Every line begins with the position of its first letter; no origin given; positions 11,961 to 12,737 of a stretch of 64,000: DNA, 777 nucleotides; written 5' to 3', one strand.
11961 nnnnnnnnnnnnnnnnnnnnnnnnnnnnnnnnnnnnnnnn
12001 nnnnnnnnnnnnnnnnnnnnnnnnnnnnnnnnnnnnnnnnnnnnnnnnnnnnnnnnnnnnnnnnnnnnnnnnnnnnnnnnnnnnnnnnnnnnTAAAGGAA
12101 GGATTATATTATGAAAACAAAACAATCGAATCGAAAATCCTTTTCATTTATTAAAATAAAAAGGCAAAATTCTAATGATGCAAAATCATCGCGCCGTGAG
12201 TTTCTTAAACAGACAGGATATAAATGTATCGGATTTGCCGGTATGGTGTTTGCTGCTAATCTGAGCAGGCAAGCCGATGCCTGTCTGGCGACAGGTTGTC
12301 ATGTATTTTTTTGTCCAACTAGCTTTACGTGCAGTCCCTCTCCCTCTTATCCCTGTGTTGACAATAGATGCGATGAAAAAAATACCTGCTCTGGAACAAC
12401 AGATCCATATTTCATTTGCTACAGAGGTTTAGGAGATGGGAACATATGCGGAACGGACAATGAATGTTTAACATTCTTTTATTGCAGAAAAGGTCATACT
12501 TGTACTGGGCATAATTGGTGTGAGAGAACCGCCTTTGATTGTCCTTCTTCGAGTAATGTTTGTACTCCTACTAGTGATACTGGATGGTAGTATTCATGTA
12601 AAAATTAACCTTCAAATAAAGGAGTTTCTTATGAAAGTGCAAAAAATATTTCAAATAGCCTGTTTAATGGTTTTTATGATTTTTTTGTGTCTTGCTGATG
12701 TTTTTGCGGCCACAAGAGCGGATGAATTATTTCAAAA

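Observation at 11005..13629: Tat-exported 15-cysteine protein beside a SPASM-only radical-SAM remnant, bracketed by secreted repeat proteins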

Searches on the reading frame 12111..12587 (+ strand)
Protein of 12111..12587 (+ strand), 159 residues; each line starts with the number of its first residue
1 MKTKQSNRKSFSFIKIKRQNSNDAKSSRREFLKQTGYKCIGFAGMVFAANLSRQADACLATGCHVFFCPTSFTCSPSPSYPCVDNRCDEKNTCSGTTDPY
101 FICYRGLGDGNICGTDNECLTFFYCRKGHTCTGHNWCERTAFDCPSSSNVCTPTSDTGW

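Call 3: search_protein_families(library=pfam, proteins=[window:12111-12587:+], max_evalue=1)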
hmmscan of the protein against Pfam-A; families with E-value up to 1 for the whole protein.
window:12111-12587:+ (159 aa): 0 families

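Call 4: search_protein_families(library=ncbifam, proteins=[window:12111-12587:+], max_evalue=1)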
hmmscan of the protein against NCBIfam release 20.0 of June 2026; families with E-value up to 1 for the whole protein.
window:12111-12587:+ (159 aa): 1 family
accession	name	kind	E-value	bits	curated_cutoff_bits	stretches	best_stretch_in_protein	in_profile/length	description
TIGR01409.1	TAT_signal_seq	domain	0.04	14.3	16.7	1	27-57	2-29/29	twin-arginine translocation signal domain-containing protein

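Call 7: find_homologous_proteins(query=window:12111-12587:+, max_evalue=0.01)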
Query window:12111-12587:+ (159 aa): 2 proteins with E <= 0.01 among 4 candidates.
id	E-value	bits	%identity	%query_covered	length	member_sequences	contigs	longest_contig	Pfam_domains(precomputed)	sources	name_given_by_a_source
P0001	2.4e-107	374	100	100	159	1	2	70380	-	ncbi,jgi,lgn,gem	-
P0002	9.2e-67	242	68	99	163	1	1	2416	-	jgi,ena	-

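Call 8: find_encoding_contigs(protein=P0002, flank=10000)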
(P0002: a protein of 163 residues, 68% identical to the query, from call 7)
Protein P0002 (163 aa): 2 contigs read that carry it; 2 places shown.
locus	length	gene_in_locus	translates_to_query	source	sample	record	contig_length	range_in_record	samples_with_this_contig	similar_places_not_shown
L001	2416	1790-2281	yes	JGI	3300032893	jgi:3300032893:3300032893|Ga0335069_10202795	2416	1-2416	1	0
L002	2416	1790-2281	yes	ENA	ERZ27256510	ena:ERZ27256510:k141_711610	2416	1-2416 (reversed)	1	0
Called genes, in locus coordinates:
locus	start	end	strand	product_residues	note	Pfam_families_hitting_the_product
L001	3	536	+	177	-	?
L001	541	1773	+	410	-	PF04055:Radical_SAM, PF13353:Fer4_12 (weak)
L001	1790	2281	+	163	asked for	-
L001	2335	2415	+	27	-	?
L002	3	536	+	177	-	?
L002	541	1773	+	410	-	PF04055:Radical_SAM, PF13353:Fer4_12 (weak)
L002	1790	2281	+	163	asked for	-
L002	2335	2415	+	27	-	?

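Call 9: find_encoding_contigs(protein=P0001, flank=10000)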
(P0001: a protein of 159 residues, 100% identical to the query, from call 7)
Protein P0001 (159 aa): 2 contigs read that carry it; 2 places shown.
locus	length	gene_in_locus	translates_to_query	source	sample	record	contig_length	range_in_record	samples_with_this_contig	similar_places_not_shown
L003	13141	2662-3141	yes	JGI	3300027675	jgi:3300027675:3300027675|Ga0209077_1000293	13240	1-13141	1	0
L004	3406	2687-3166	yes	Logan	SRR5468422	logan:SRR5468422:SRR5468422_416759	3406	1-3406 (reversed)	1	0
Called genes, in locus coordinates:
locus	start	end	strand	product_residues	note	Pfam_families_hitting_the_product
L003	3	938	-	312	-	?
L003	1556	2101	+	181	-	PF07719:TPR_2 (faint), PF13428:TPR_14 (faint), PF13174:TPR_6 (weak)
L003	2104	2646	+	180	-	-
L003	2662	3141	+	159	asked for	-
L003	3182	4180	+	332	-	PF07719:TPR_2 (faint)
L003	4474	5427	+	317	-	PF13174:TPR_6 (faint), PF13525:YfiO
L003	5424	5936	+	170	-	PF04390:LptE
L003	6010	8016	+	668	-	PF06480:FtsH_ext, PF06068:TIP49 (weak), PF00004:AAA, PF17862:AAA_lid_3, PF01434:Peptidase_M41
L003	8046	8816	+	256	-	PF11412:DsbD_N (weak)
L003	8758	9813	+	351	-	PF02683:DsbD_TM, PF03190:Thioredox_DsbH, PF00085:Thioredoxin (faint), PF13098:Thioredoxin_2 (weak), PF13899:Thioredoxin_7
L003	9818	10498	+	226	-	PF00730:HhH-GPD, PF00633:HHH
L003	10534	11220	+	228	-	PF02481:DNA_processg_A (faint), PF18306:LDcluster4, PF03641:Lysine_decarbox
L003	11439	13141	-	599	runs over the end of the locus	PF19864:Radical_SAM_N2, PF04055:Radical_SAM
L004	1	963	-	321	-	?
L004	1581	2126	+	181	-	PF07719:TPR_2 (faint), PF13428:TPR_14 (faint), PF13174:TPR_6 (weak)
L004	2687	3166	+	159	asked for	-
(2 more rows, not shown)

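Call 16: find_homologous_proteins(query=L001:541-1770:+, max_evalue=1e-10)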
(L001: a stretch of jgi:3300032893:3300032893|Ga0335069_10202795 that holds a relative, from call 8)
Query L001:541-1770:+ (410 aa): 109 proteins with E <= 1e-10 among 3515 candidates.
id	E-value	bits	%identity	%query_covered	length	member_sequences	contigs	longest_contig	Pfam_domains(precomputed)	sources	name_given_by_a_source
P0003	4.2e-287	970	100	100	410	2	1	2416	PF04055.28,PF13353.12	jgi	-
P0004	2.2e-225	766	78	100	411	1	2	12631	PF04055.28,PF13353.12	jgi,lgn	-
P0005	3.8e-224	762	77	100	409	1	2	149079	PF04055.28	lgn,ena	-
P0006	1.4e-195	668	81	84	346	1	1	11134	PF04055.28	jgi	jgi:uncharacterized protein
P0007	9.3e-188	642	68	99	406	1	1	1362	PF04055.28,PF13353.12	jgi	-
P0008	1.7e-184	632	64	100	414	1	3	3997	PF04055.28,PF13353.12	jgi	jgi:uncharacterized protein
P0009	6.6e-147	508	51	97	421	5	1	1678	PF04055.28,PF13353.12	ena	-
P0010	2.1e-144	500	52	96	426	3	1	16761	PF04055.28,PF13353.12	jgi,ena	-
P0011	2.2e-143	496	52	96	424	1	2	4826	PF04055.28,PF13353.12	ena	-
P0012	8.6e-141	488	52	96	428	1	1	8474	PF04055.28,PF13353.12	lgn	-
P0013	9.1e-137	475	51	96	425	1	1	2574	PF04055.28,PF13353.12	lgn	-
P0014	2.2e-133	463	50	96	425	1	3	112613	PF04055.28,PF13353.12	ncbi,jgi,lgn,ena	-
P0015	8.0e-133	462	49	97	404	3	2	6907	PF04055.28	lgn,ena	-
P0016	1.4e-130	454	49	97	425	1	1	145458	PF04055.28,PF13353.12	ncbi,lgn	-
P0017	3.0e-123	430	46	98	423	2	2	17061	PF04055.28,PF13353.12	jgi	jgi:uncharacterized protein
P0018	1.0e-116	408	45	95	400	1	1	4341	PF04055.28,PF13353.12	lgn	-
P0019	5.7e-114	399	60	70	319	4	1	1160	PF04055.28,PF13353.12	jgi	-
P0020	3.7e-106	374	43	95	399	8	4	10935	PF04055.28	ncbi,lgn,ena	-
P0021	3.3e-70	255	38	92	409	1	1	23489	PF13186.12,PF04055.28,PF13353.12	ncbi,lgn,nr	ncbi:MAG: SPASM domain-containing protein [Sedimentisphaerales bacterium]|nr:SPASM domain-containing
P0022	5.6e-69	251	37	84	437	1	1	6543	PF04055.28,PF13353.12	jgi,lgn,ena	-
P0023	7.1e-68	248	36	91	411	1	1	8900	PF04055.28,PF13353.12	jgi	jgi:uncharacterized protein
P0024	8.6e-68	247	35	91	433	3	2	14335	PF04055.28,PF13353.12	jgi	-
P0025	1.1e-67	247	36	93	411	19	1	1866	PF04055.28,PF13353.12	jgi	jgi:uncharacterized protein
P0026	2.4e-66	243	34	89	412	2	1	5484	PF04055.28,PF13353.12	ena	-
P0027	3.7e-66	242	36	90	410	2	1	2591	PF04055.28,PF13353.12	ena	-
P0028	3.9e-66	242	36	91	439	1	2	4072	PF04055.28,PF13353.12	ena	-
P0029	4.1e-66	242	37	94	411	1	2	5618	PF04055.28,PF13353.12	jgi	jgi:uncharacterized protein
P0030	5.8e-66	241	38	79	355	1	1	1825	PF04055.28,PF13353.12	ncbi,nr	ncbi:MAG: radical SAM protein, partial [bacterium]|nr:radical SAM protein [bacterium]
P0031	9.1e-64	234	35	93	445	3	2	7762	PF04055.28,PF13353.12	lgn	-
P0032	1.3e-63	234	33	98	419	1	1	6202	PF04055.28,PF13353.12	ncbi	-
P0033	4.1e-61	225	31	92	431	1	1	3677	PF04055.28,PF13353.12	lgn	-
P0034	4.2e-61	225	34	92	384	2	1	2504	PF04055.28,PF13353.12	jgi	jgi:uncharacterized protein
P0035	3.8e-60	222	31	93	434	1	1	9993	PF04055.28,PF13353.12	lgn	-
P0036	7.8e-59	218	31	91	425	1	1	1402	PF04055.28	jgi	jgi:uncharacterized protein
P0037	1.7e-58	217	32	95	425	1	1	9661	PF04055.28,PF13353.12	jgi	jgi:uncharacterized protein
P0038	4.1e-58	215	36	84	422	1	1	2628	PF04055.28,PF13353.12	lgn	-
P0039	8.9e-58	214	33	84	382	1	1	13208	PF04055.28,PF13353.12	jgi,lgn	jgi:uncharacterized protein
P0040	1.2e-57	214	34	84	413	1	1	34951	PF04055.28,PF13353.12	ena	-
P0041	1.8e-57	213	35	82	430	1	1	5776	PF04055.28,PF13353.12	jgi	jgi:uncharacterized protein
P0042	3.9e-56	209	33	85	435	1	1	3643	PF04055.28,PF13353.12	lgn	-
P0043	3.3e-55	206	33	87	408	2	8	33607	PF04055.28,PF13353.12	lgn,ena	-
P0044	1.0e-54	204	34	90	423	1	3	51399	PF04055.28,PF13353.12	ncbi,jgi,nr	ncbi:MAG: SPASM domain-containing protein [Candidatus Omnitrophota bacterium]|jgi:uncharacterized pr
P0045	6.5e-54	202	32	83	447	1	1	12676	PF04055.28,PF13353.12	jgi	jgi:uncharacterized protein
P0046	1.0e-52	198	33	88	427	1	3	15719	PF13186.12,PF04055.28,PF13353.12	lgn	-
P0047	2.5e-52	196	31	85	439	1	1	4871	PF13186.12,PF04055.28,PF13353.12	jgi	-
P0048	6.0e-50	188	29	84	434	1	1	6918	PF04055.28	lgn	-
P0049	6.6e-50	188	31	88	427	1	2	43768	PF04055.28,PF13353.12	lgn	-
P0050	9.9e-50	188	31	96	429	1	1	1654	PF04055.28,PF13353.12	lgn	-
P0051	6.1e-49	185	36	83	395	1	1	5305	PF04055.28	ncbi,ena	-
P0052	6.8e-48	182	29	82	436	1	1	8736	PF13186.12,PF04055.28,PF13353.12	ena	-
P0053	3.6e-47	179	30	88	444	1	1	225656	PF04055.28,PF13353.12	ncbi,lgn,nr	ncbi:MAG: SPASM domain-containing protein [Planctomycetaceae bacterium]|nr:SPASM domain-containing p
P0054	6.7e-46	175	33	83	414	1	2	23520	PF04055.28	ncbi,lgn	-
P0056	3.1e-45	173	28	84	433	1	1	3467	PF04055.28,PF13353.12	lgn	-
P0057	8.9e-38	148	28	82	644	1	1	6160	PF04055.28,PF13353.12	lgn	-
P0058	4.3e-37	146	29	80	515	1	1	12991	PF04055.28,PF13353.12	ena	-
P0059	4.7e-36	143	28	90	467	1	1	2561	PF04055.28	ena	-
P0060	1.6e-35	141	27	93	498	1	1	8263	PF04055.28,PF13353.12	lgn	-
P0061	3.7e-35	140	27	87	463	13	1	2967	PF04055.28,PF13353.12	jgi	-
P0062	8.6e-35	139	31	76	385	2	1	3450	PF04055.28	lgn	-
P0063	5.6e-34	136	28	80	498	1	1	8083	PF04055.28,PF13353.12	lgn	-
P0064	3.4e-32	130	28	84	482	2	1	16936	PF04055.28,PF13353.12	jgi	-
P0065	1.3e-29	122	27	84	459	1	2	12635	PF04055.28,PF13353.12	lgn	-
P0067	5.2e-25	106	27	77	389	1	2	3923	PF04055.28,PF13353.12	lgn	-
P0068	2.8e-24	104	25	81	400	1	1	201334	PF04055.28,PF13353.12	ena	-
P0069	5.6e-24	103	27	83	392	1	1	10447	PF04055.28,PF13353.12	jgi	jgi:uncharacterized protein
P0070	1.0e-23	102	26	81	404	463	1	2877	PF04055.28,PF13353.12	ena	-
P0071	4.2e-23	100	25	83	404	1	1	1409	PF04055.28,PF13353.12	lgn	-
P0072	4.8e-22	97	25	81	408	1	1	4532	PF04055.28,PF13353.12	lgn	-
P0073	1.5e-21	95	28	79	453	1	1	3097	PF13186.12,PF04055.28,PF13353.12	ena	-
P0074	2.9e-21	94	25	91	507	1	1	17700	PF04055.28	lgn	-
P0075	5.3e-21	93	26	79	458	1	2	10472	PF04055.28,PF13353.12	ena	-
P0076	6.0e-21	93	23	87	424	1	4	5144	PF04055.28,PF13353.12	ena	-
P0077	1.0e-20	92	28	79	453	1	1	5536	PF13186.12,PF04055.28,PF13353.12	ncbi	-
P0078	1.2e-20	92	28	79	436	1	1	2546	PF13186.12,PF04055.28,PF13353.12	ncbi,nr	ncbi:MAG: thioether cross-link-forming SCIFF peptide maturase, partial [Clostridia bacterium]|nr:thi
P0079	1.3e-20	92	28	79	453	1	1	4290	PF13186.12,PF04055.28,PF13353.12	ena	-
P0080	2.1e-20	91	26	78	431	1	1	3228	PF04055.28,PF13353.12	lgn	-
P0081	2.7e-20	91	24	81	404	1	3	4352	PF04055.28,PF13353.12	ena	-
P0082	3.3e-20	91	28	82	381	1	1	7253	PF04055.28,PF13353.12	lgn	-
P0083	3.5e-20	90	27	79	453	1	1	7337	PF13186.12,PF04055.28,PF13353.12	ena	-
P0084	3.8e-20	90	26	82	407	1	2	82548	PF04055.28,PF13353.12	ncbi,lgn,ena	ncbi:MAG: radical SAM peptide maturase, CXXX-repeat target family [Bacteroidales bacterium]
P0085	6.0e-20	90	24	81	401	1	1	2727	PF04055.28,PF13353.12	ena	-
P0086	1.1e-19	89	24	81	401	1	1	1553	PF04055.28,PF13353.12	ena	-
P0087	1.3e-19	89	26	65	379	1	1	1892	PF04055.28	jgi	jgi:uncharacterized protein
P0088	1.4e-19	88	27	79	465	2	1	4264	PF13186.12,PF04055.28,PF13353.12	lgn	-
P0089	2.3e-19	88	27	78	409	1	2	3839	PF04055.28,PF13353.12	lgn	-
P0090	2.3e-19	88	24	77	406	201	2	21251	PF04055.28,PF13353.12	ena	-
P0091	7.8e-19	86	25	81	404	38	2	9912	PF04055.28,PF13353.12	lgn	-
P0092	1.1e-18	86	27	90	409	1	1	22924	PF04055.28,PF13353.12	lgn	-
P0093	1.4e-18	85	26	82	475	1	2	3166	PF04055.28,PF13353.12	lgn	-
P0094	2.7e-18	84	26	78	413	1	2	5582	PF04055.28,PF13353.12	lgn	-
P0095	7.0e-18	83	25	79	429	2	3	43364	PF04055.28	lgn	-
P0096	1.1e-17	82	28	65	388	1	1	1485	PF04055.28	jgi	jgi:sulfatase maturation enzyme AslB (radical SAM superfamily)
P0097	1.6e-17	82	24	77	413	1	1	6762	PF04055.28,PF13353.12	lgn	-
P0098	4.5e-17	80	27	67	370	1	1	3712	PF04055.28,PF13353.12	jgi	jgi:sulfatase maturation enzyme AslB (radical SAM superfamily)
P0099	6.2e-17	80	24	72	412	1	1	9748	PF04055.28,PF13353.12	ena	-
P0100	6.7e-17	80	27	74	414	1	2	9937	PF04055.28,PF13353.12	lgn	-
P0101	5.8e-16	77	25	77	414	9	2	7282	PF04055.28,PF13353.12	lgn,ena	-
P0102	2.2e-15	75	25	79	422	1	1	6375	PF04055.28,PF13353.12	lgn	-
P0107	1.1e-12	66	29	48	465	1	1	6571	PF04055.28,PF13353.12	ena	-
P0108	1.3e-12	66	25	72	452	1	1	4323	PF04055.28,PF13353.12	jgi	jgi:uncharacterized protein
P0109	1.6e-12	65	30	36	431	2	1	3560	PF04055.28,PF13353.12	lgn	-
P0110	3.0e-12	64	31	41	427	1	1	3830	PF04055.28,PF13353.12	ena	-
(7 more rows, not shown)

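Call 17: find_encoding_contigs(protein=P0004, flank=6000, max_places=2)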
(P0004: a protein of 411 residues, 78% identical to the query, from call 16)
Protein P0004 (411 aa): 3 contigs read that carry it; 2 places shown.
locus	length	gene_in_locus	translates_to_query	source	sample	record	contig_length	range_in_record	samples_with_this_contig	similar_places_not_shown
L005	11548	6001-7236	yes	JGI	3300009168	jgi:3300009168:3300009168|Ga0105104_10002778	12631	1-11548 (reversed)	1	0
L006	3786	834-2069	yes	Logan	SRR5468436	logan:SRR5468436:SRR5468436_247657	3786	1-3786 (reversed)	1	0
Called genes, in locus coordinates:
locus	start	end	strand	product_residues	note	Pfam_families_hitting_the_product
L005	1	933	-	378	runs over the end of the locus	PF13433:Peripla_BP_5, PF13458:Peripla_BP_6, PF01094:ANF_receptor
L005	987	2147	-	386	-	PF13433:Peripla_BP_5, PF13458:Peripla_BP_6, PF01094:ANF_receptor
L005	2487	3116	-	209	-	-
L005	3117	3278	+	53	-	-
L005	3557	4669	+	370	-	PF13174:TPR_6 (faint), PF07719:TPR_2 (faint), PF13428:TPR_14 (faint), PF13525:YfiO (faint), PF12583:TPPII_C (faint)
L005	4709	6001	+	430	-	-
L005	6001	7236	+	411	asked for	PF04055:Radical_SAM, PF13353:Fer4_12 (weak)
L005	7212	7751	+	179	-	-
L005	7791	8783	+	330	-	-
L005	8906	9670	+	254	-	-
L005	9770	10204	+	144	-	-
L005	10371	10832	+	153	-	-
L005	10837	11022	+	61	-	-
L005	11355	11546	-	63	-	?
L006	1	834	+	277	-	?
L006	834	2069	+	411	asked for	PF04055:Radical_SAM, PF13353:Fer4_12 (weak)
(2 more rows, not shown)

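Call 18: find_encoding_contigs(protein=P0005, flank=8000, max_places=2)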
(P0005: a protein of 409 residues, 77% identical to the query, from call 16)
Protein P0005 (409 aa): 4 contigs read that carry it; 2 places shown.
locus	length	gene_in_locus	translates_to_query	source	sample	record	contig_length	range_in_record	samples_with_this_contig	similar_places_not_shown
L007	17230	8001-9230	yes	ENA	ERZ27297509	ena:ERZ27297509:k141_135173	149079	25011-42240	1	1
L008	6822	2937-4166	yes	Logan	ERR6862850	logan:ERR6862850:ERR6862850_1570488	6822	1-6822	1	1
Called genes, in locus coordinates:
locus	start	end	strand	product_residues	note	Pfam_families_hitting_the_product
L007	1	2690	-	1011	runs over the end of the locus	PF18911:PKD_4 (weak)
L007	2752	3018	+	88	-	-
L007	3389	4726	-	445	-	PF00289:Biotin_carb_N, PF02222:ATP-grasp, PF02786:CPSase_L_D2, PF07478:Dala_Dala_lig_C, PF02785:Biotin_carb_C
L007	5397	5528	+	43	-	-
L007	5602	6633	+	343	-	PF07719:TPR_2 (faint), PF13174:TPR_6 (faint), PF13428:TPR_14 (faint), PF13525:YfiO (weak)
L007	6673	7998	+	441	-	-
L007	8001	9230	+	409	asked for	PF04055:Radical_SAM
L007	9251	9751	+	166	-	-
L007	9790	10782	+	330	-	-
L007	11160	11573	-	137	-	PF00364:Biotin_lipoyl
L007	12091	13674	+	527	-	PF13650:Asp_protease_2, PF13975:gag-asp_proteas (weak)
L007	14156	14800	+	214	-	-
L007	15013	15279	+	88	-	-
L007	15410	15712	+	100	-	-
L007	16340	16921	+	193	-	PF13392:HNH_3, PF00847:AP2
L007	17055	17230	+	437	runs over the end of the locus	PF04413:Glycos_transf_N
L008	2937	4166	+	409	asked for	PF04055:Radical_SAM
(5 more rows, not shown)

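Call 19: find_encoding_contigs(protein=P0006, flank=6000, max_places=2)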
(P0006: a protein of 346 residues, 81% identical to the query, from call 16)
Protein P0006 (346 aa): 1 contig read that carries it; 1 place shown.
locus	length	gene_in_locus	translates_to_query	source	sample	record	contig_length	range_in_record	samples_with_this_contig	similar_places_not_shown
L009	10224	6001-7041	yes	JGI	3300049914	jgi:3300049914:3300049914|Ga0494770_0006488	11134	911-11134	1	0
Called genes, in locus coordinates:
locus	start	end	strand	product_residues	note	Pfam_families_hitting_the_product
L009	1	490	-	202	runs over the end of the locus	PF02632:BioY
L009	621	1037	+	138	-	-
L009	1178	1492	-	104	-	-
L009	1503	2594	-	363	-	PF01408:GFO_IDH_MocA, PF22725:GFO_IDH_MocA_C3 (faint), PF19051:GFO_IDH_MocA_C2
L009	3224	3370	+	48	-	-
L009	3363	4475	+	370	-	PF13174:TPR_6 (faint), PF07719:TPR_2 (faint), PF13428:TPR_14 (faint), PF13432:TPR_16 (faint), PF14559:TPR_19 (faint), PF13525:YfiO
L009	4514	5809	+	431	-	-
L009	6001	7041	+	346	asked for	PF04055:Radical_SAM (faint)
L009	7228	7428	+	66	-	-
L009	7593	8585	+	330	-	-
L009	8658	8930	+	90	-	-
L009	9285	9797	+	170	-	PF00881:Nitroreductase, PF14512:TM1586_NiRdase (weak), PF00881:Nitroreductase, PF14512:TM1586_NiRdase (weak)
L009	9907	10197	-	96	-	-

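Call 24: find_encoding_contigs(protein=P0014, flank=6000, max_places=1)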
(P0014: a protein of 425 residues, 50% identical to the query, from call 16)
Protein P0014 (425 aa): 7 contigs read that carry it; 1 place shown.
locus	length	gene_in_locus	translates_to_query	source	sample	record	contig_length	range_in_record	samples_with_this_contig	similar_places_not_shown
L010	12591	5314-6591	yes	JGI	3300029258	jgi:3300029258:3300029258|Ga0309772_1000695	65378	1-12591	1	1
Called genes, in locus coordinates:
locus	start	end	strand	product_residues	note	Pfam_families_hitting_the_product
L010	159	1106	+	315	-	-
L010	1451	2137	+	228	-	-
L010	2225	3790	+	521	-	PF09976:TPR_21 (faint)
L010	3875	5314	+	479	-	-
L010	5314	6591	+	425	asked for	PF04055:Radical_SAM, PF13353:Fer4_12 (weak)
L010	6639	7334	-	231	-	PF07963:N_methyl (weak)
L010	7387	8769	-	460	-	PF02233:PNTB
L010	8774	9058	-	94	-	PF12769:PNTB_4TM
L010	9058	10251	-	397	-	PF05222:AlaDh_PNT_N, PF02826:2-Hacid_dh_C (faint), PF01262:AlaDh_PNT_C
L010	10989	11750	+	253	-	PF13371:TPR_9 (faint), PF13525:YfiO (weak), PF14559:TPR_19 (faint), PF00515:TPR_1 (faint), PF07719:TPR_2 (faint), PF13174:TPR_6 (faint), PF13424:TPR_12 (faint), PF05036:SPOR, +1 more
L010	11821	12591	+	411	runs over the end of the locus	PF02563:Poly_export, PF10531:SLBB, PF22461:SLBB_2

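Call 25: find_encoding_contigs(protein=P0020, flank=6000, max_places=1)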
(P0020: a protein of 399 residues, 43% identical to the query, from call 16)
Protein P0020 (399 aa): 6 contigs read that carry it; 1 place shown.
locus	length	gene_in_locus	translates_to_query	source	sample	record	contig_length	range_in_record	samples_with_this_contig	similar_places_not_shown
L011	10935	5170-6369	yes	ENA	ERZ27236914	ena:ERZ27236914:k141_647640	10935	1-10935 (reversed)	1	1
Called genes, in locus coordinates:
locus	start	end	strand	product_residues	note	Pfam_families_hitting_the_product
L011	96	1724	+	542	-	PF07494:Reg_prop (weak)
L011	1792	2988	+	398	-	-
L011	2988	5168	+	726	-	PF04542:Sigma70_r2, PF08281:Sigma70_r4_2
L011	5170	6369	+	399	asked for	PF04055:Radical_SAM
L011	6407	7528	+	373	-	-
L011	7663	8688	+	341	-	-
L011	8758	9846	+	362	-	-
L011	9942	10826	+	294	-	PF02310:B12-binding, PF04055:Radical_SAM (weak)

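Call 26: find_encoding_contigs(protein=P0021, flank=6000, max_places=1)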
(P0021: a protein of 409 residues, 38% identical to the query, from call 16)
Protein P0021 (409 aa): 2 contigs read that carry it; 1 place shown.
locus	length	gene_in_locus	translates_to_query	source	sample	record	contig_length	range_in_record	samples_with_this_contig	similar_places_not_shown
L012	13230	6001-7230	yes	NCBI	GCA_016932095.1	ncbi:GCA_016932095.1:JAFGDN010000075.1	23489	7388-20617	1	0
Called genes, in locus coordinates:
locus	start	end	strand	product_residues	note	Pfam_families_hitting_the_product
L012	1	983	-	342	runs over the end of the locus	-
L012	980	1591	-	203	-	PF04542:Sigma70_r2, PF08281:Sigma70_r4_2, PF04545:Sigma70_r4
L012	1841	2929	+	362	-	-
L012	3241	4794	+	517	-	PF13525:YfiO (faint), PF07719:TPR_2 (faint), PF13174:TPR_6 (faint), PF13424:TPR_12 (faint), PF13428:TPR_14 (faint), PF13432:TPR_16 (faint), PF14559:TPR_19 (faint), PF00515:TPR_1 (faint), +2 more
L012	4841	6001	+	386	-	-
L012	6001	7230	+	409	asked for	PF04055:Radical_SAM, PF13353:Fer4_12 (weak), PF13186:SPASM (faint)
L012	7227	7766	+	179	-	-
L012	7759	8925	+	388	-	-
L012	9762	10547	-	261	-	PF01555:N6_N4_Mtase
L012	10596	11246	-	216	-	-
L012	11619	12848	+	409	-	PF00155:Aminotran_1_2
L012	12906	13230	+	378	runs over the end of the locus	PF01288:HPPK, PF01712:dNK, PF02223:Thymidylate_kin, PF13238:AAA_18 (weak)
